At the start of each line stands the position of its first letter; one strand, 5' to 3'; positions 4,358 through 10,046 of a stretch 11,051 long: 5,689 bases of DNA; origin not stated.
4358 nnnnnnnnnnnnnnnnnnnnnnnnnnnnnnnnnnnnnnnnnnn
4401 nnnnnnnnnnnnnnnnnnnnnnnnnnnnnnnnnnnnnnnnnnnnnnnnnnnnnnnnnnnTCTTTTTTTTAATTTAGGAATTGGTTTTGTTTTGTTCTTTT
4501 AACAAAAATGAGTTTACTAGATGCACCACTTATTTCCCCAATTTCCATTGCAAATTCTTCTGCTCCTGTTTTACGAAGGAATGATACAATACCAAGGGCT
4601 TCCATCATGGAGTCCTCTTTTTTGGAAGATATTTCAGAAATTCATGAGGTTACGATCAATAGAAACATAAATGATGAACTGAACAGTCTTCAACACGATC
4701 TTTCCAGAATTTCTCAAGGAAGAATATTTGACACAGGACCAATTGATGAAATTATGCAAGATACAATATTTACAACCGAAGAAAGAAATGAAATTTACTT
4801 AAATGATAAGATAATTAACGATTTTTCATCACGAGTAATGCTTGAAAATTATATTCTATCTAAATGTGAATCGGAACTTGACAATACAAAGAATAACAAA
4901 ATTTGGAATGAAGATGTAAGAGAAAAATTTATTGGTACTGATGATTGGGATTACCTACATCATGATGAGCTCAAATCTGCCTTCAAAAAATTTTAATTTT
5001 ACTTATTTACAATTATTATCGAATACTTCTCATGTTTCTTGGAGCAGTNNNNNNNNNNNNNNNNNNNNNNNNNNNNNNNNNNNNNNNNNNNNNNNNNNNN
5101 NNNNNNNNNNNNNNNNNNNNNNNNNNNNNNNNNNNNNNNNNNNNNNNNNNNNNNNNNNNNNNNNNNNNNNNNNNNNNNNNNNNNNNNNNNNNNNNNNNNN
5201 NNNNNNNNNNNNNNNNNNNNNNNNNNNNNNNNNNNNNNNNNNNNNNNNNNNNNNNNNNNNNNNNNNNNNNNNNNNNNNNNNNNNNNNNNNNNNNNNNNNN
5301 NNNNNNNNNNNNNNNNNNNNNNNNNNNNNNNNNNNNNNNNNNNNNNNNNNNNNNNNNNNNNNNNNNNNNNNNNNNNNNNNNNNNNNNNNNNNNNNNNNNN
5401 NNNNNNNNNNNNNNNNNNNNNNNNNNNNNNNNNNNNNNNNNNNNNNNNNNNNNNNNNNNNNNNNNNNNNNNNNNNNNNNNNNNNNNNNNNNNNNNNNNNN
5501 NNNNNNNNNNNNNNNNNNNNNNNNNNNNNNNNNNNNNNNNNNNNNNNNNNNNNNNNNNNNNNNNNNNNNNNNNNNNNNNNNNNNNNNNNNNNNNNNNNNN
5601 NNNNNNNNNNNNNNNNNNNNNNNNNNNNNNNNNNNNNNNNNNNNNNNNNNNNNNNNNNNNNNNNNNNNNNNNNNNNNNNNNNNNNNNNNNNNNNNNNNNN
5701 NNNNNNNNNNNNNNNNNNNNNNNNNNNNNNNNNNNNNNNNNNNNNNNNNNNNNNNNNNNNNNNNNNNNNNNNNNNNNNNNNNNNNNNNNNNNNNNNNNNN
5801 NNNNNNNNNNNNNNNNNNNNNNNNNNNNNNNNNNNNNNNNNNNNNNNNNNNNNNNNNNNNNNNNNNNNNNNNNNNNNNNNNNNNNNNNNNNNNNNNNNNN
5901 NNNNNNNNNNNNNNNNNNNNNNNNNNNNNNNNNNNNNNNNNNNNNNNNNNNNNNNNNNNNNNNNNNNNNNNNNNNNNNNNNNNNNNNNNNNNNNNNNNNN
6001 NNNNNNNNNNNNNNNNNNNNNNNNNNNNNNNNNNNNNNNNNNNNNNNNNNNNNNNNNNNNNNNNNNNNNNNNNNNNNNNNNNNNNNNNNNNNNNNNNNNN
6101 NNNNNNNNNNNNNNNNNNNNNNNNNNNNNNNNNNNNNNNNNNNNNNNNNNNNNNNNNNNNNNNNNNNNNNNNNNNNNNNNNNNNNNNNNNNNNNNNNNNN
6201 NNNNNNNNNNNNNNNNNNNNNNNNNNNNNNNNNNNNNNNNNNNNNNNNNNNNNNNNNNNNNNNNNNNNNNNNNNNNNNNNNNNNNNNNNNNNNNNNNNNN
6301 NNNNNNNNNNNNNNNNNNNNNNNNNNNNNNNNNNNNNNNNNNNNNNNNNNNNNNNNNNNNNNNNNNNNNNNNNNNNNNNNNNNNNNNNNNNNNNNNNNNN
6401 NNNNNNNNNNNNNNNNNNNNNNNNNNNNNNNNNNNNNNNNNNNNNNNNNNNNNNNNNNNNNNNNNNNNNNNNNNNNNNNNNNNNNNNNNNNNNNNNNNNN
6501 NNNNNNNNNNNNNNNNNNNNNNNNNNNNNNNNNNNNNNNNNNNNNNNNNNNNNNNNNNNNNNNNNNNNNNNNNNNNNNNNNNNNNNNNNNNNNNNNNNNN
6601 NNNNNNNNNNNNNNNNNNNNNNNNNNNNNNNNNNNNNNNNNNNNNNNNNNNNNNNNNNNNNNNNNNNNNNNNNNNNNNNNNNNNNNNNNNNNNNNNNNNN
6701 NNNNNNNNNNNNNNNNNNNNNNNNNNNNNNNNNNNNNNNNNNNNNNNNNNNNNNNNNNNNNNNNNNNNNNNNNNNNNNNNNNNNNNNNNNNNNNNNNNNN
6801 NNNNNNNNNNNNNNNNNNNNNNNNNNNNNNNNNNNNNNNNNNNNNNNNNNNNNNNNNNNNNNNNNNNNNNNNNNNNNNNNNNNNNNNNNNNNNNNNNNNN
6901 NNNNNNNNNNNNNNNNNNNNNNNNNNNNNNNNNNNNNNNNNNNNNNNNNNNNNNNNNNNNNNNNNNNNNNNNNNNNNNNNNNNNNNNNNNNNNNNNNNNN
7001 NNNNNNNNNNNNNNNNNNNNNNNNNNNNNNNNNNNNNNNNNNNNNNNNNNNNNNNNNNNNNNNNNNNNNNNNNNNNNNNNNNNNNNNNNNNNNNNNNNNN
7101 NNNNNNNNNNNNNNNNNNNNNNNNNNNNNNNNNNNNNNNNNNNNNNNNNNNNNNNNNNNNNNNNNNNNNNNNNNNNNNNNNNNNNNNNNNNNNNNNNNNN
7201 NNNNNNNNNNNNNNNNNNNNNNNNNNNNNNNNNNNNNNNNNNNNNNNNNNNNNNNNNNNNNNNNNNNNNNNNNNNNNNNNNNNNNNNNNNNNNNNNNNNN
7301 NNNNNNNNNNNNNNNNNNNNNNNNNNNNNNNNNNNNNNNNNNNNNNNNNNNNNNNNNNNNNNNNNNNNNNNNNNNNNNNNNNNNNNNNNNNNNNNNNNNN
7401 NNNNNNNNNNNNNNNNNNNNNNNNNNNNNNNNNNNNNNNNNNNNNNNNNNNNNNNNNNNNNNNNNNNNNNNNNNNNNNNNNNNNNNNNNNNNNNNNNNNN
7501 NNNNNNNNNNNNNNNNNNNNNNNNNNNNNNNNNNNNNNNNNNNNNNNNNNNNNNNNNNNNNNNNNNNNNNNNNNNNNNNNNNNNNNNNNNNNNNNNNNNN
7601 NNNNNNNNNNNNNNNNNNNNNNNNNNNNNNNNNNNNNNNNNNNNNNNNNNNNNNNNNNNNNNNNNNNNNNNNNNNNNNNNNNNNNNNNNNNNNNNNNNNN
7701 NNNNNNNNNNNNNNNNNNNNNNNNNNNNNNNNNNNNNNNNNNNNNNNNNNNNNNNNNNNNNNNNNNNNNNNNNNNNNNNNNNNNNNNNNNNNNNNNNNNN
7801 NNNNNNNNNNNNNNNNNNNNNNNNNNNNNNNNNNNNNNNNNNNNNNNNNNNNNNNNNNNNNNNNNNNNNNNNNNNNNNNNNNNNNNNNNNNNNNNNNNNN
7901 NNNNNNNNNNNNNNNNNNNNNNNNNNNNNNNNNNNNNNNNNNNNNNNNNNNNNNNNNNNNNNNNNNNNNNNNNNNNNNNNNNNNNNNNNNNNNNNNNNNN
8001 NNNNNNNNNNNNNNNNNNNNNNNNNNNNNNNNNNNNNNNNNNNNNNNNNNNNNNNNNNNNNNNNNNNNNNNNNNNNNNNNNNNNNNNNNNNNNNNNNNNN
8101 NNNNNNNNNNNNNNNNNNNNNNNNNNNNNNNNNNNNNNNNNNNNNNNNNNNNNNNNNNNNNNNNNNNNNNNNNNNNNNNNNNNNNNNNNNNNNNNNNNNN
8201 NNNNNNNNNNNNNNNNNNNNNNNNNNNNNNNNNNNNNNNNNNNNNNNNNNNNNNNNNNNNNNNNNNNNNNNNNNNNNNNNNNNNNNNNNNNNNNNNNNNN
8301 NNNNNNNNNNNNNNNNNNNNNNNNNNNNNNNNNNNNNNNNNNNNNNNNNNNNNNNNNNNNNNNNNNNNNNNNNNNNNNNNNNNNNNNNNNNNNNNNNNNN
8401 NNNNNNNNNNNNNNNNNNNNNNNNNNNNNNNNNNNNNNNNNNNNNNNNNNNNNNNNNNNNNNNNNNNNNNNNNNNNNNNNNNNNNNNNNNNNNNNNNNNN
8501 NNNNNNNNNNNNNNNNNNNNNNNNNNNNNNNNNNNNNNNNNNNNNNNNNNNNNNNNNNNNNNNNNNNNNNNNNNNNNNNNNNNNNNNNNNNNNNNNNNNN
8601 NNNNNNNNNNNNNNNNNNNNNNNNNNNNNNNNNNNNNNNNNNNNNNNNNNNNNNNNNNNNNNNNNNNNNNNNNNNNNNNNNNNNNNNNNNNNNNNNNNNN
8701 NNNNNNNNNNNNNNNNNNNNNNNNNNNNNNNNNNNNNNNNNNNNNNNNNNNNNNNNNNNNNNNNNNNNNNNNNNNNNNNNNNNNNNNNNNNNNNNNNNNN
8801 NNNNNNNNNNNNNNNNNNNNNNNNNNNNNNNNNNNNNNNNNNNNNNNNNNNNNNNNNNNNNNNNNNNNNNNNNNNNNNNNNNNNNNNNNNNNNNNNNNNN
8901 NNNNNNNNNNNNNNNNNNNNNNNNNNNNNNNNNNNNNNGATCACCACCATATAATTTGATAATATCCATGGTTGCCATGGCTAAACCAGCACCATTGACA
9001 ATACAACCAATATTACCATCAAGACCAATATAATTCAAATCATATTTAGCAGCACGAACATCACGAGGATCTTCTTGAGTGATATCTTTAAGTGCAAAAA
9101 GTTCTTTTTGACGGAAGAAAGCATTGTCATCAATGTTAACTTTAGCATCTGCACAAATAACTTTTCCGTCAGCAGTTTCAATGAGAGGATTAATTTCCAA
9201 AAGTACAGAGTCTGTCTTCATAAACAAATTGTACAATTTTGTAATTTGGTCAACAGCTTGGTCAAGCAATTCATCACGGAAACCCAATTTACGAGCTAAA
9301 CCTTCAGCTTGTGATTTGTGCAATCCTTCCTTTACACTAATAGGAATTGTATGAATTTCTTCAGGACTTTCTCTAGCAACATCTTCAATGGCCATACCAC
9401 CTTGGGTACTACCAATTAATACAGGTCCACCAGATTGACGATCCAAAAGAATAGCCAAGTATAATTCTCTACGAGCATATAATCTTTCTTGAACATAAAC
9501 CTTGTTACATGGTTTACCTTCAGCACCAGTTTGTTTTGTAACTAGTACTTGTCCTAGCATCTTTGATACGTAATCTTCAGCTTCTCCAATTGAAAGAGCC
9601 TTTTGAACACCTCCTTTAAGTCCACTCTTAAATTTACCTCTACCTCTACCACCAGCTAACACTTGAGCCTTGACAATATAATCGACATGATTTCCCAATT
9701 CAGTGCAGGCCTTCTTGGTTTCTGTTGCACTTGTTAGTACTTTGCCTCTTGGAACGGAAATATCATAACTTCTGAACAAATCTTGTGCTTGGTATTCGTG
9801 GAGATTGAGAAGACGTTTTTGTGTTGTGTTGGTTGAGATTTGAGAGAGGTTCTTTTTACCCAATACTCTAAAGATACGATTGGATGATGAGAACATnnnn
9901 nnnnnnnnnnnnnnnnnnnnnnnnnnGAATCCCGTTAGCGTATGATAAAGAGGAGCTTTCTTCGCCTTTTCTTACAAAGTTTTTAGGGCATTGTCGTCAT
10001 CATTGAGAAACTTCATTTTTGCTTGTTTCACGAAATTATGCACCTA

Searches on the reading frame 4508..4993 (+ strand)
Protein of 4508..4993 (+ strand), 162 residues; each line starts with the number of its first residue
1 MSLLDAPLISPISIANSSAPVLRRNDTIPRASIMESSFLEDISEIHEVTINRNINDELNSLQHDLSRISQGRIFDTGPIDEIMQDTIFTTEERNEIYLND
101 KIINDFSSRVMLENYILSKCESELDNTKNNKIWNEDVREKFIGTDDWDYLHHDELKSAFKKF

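Call 13: search_protein_families(library=pfam, max_evalue=1, proteins=[window:4508-4993:+])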
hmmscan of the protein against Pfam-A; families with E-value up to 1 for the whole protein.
window:4508-4993:+ (162 aa): 1 family
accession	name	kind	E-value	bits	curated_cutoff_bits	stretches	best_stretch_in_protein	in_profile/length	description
PF14573.12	PP-binding_2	-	0.2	12.4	32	1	37-63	53-79/96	Acyl-carrier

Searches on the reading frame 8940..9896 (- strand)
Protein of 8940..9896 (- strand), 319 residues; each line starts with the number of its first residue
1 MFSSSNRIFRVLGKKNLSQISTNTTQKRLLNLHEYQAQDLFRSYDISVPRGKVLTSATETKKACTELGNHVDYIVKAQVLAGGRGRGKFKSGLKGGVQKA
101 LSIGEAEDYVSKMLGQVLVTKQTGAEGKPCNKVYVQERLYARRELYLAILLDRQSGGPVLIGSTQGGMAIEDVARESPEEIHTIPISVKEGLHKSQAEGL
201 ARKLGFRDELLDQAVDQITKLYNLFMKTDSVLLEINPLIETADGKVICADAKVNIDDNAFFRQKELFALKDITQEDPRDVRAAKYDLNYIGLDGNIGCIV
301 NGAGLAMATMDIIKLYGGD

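Call 13: search_protein_families(library=pfam, max_evalue=1, proteins=[window:8940-9896:-])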
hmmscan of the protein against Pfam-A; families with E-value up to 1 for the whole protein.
window:8940-9896:- (319 aa): 5 families
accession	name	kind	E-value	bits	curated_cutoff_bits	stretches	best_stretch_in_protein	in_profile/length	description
PF08442.15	ATP-grasp_2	-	1.7e-69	234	29.5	1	31-239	1-201/202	ATP-grasp domain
PF24948.1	Citrate_synth_N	-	1.1e-12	48.3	83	1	26-265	10-230/232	ATP-citrate synthase ATP-grasp domain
PF13549.11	ATP-grasp_5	-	1.4e-09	38.1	27.6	1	29-255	7-221/221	ATP-grasp domain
PF09208.16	Endonuc-MspI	-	0.09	12.7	25.6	0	15-46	109-140/259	Restriction endonuclease MspI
PF00549.24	Ligase_CoA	-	0.092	13.3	24.5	1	299-318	1-20/128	CoA-ligase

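Call 24: find_homologous_proteins(query=window:8940-9896:-, max_evalue=1e-60)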
Query window:8940-9896:- (319 aa): 7734 proteins with E <= 1e-60 among 8000 candidates; the best 120 are listed.
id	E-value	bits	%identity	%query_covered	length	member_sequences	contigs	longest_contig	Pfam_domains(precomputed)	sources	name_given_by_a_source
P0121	4.8e-204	695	100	100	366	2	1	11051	PF08442.16,PF13549.12,PF24948.2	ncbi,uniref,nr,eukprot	ncbi:predicted protein [Naegleria gruberi]|uniref:Predicted protein n=1 Tax=Naegleria gruberi TaxID=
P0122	4.5e-169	580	87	95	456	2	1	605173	PF00549.25,PF08442.16,PF13549.12,PF24948.2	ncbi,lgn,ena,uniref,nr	ncbi:hypothetical protein FDP41_004561 [Naegleria fowleri]|uniref:Succinate--CoA ligase [ADP-forming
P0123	1.3e-165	568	82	100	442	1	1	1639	PF00549.25,PF08442.16,PF13549.12,PF24948.2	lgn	-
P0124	2.5e-165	567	86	94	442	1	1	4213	PF00549.25,PF08442.16,PF13549.12,PF24948.2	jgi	-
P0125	6.3e-162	556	80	100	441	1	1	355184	PF00549.25,PF08442.16,PF13549.12,PF24948.2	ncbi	ncbi:hypothetical protein ABK040_009624 [Willaertia magna]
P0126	3.8e-118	413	63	92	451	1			PF00549.25,PF08442.16,PF13549.12,PF24948.2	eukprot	eukprot:gb/GECH01012619.1/.p1 GENE.gb/GECH01012619.1/~~gb/GECH01012619.1/.p1 ORF type:complete len:4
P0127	1.7e-112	394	63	92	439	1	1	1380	PF00549.25,PF08442.16,PF13549.12,PF24948.2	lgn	-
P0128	3.3e-112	393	61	96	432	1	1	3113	PF00549.25,PF08442.16,PF13549.12,PF24948.2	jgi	jgi:succinyl-CoA synthetase beta subunit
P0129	3.6e-111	390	58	97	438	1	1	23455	PF00549.25,PF08442.16,PF13549.12,PF24948.2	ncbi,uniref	ncbi:succinyl-CoA synthetase beta subunit [Acrasis kona]|uniref:Succinate--CoA ligase [ADP-forming] 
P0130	1.0e-110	388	61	92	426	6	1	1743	PF00549.25,PF08442.16,PF13549.12,PF24948.2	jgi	-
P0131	6.5e-108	379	59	93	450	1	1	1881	PF00549.25,PF08442.16,PF24948.2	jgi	-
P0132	2.5e-106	374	57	92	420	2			PF00549.25,PF08442.16,PF13549.12,PF24948.2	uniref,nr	uniref:Succinate--CoA ligase [ADP-forming] subunit beta, mitochondrial n=1 Tax=Stygiella incarcerata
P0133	2.9e-106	374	58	92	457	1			PF00549.25,PF08442.16,PF13549.12,PF24948.2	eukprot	eukprot:GEZU01032440.1.p1 GENE.GEZU01032440.1~~GEZU01032440.1.p1 ORF type:complete len:484 (+),score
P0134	4.0e-105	370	58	93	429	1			PF00549.25,PF08442.16,PF24948.2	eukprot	eukprot:gene2857-4700_t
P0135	5.0e-105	369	57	95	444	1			PF00549.25,PF08442.16,PF13549.12,PF24948.2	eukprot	eukprot:TRINITY_DN2221_c0_g1_i1.p1 TRINITY_DN2221_c0_g1~~TRINITY_DN2221_c0_g1_i1.p1 ORF type:complet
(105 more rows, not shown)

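Call 25: find_encoding_contigs(protein=P0122, flank=8000, max_places=4)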
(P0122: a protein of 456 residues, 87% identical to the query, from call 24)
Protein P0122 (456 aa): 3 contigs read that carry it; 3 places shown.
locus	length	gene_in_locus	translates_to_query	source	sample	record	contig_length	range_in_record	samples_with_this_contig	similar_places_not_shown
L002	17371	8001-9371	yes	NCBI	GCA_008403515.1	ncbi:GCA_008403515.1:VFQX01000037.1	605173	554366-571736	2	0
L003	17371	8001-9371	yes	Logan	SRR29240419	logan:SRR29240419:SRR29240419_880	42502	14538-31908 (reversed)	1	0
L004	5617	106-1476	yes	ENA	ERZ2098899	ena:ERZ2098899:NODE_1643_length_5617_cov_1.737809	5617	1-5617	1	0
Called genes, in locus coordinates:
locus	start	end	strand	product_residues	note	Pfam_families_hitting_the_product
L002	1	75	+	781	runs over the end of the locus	-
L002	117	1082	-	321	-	-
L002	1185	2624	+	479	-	-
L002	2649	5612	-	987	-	-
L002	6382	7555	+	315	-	PF00089:Trypsin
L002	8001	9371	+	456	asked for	PF13549:ATP-grasp_5, PF24948:Citrate_synth_N, PF08442:ATP-grasp_2, PF00549:Ligase_CoA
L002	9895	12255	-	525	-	PF00150:Cellulase, PF01301:Glyco_hydro_35, PF18564:Glyco_hydro_5_C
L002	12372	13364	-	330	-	PF00056:Ldh_1_N, PF02866:Ldh_1_C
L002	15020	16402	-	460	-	PF01193:RNA_pol_L, PF01000:RNA_pol_A_bac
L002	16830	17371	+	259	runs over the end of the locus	PF00293:NUDIX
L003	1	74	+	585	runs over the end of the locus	PF00561:Abhydrolase_1 (faint)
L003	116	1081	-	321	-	-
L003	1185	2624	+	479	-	-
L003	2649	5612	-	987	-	-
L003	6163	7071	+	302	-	PF00089:Trypsin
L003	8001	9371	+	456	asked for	PF13549:ATP-grasp_5, PF24948:Citrate_synth_N, PF08442:ATP-grasp_2, PF00549:Ligase_CoA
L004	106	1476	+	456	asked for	PF13549:ATP-grasp_5, PF24948:Citrate_synth_N, PF08442:ATP-grasp_2, PF00549:Ligase_CoA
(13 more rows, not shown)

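Call 26: find_encoding_contigs(protein=P0125, flank=8000, max_places=3)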
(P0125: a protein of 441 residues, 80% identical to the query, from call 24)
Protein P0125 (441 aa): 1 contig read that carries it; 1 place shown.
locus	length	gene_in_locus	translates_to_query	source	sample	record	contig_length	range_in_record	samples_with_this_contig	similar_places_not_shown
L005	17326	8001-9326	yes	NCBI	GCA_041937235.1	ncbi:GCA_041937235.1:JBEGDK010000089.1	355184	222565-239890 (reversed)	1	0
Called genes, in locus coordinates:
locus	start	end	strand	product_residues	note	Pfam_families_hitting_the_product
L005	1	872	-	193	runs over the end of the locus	PF00025:Arf, PF00071:Ras, PF08477:Roc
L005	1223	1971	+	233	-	-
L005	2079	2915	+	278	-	-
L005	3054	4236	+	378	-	-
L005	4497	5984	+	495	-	PF23389:Beta-prop_WDR19_1st, PF24807:WD40_CDC20-Fz, PF24817:WD40_WDHD1_1st, PF23381:Beta-prop_IFT122_1st, PF24814:WD40_Prp19, PF25171:Beta-prop_WDR36-Utp21_1st, PF25173:Beta-prop_WDR3_1st, PF25175:Beta-prop_WDR5, +34 more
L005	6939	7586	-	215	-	-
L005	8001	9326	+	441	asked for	PF13549:ATP-grasp_5, PF24948:Citrate_synth_N, PF08442:ATP-grasp_2, PF00549:Ligase_CoA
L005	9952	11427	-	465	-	-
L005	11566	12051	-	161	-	-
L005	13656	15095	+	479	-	PF01593:Amino_oxidase (faint)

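Call 27: find_encoding_contigs(protein=P0124, flank=8000, max_places=3)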
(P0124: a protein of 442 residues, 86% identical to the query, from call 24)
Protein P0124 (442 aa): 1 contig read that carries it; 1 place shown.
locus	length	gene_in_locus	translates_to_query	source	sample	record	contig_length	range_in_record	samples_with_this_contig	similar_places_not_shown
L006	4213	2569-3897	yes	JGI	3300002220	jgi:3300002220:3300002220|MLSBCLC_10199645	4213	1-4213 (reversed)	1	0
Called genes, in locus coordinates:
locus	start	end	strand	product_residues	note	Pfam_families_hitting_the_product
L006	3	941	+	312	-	?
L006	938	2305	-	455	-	PF00202:Aminotran_3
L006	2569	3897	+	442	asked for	PF13549:ATP-grasp_5, PF24948:Citrate_synth_N, PF08442:ATP-grasp_2, PF00549:Ligase_CoA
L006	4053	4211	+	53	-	?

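Call 29: list_cluster_members(proteins=[P0121, P0001])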
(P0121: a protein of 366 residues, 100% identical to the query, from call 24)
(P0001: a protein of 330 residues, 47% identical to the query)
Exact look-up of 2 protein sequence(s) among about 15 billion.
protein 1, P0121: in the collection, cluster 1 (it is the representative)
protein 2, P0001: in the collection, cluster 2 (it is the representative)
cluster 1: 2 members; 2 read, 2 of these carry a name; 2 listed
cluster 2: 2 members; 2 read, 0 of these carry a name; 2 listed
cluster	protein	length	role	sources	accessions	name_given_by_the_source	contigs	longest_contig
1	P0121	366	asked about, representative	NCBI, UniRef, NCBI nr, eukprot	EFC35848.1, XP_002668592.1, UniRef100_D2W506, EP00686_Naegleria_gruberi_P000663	predicted protein [Naegleria gruberi] | Predicted protein n=1 Tax=Naegleria gruberi TaxID=5762 RepID=D2W506_NAEGR | uncharacterized protein NAEGRDRAFT_76494 [Naegleria gruberi]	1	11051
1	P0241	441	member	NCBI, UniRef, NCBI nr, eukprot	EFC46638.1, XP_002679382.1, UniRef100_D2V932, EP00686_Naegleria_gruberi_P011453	succinate-CoA ligase (ADP-forming) [Naegleria gruberi] | Succinate--CoA ligase [ADP-forming] subunit beta, mitochondrial n=1 Tax=Naegleria gruberi ... | XP_002679382.1 succinate-CoA ligase (ADP-forming) [Naegleria gruberi strain NEG-M]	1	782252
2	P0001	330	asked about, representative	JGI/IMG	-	-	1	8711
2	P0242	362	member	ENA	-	-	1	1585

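Call 31: find_encoding_contigs(protein=P0241, flank=10000, max_places=6)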
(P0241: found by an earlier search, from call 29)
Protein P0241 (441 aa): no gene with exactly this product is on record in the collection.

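Call 32: find_encoding_contigs(protein=P0121, flank=10000, max_places=6)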
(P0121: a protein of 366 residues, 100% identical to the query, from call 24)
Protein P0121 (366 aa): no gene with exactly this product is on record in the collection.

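Call 38: find_homologous_proteins(query=P0242, max_evalue=1e-20)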
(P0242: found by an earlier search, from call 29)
Query P0242 (362 aa): 1018 proteins with E <= 1e-20 among 3073 candidates; the best 120 are listed.
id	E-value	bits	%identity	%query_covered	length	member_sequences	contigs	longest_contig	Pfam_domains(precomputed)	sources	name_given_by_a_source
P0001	5.4e-220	748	99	91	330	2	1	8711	PF01593.31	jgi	-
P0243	1.8e-61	226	35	95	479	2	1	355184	PF01593.31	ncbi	ncbi:hypothetical protein ABK040_009621 [Willaertia magna]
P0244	1.9e-51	193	33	98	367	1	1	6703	PF01266.31,PF01593.31,PF13450.13,PF07992.21,PF03486.21,PF13454.13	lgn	-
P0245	7.4e-50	188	35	95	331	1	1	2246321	PF01593.31,PF13450.13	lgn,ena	-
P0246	3.7e-46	176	35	100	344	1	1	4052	PF01266.31,PF01593.31,PF13450.13,PF00890.31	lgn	-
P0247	5.1e-45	172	36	95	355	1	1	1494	PF01266.31,PF01593.31,PF13450.13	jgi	jgi:predicted NAD/FAD-dependent oxidoreductase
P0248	7.1e-45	172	34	100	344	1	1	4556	PF01266.31,PF01593.31,PF13450.13,PF00890.31,PF07992.21,PF03486.21,PF13454.13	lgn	-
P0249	1.5e-44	171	35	95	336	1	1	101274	PF01946.24,PF01266.31,PF01593.31,PF13450.13,PF13454.13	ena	-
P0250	3.5e-44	169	34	96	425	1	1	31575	PF01593.31,PF13450.13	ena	-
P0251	1.5e-43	167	34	94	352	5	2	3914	PF01266.31,PF01593.31,PF13450.13,PF13454.13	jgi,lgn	-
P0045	9.8e-43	165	34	94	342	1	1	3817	PF01266.31,PF01593.31,PF13450.13,PF00890.31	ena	-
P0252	1.1e-42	164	34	100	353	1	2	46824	PF01266.31,PF01593.31,PF13450.13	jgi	-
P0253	1.4e-42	164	36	94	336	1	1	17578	PF01266.31,PF01593.31,PF13450.13,PF00890.31,PF07992.21,PF13454.13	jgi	jgi:renalase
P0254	1.7e-42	164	34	94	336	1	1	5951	PF01266.31,PF01593.31,PF13450.13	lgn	-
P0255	1.9e-42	164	33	99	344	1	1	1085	PF01593.31,PF13450.13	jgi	-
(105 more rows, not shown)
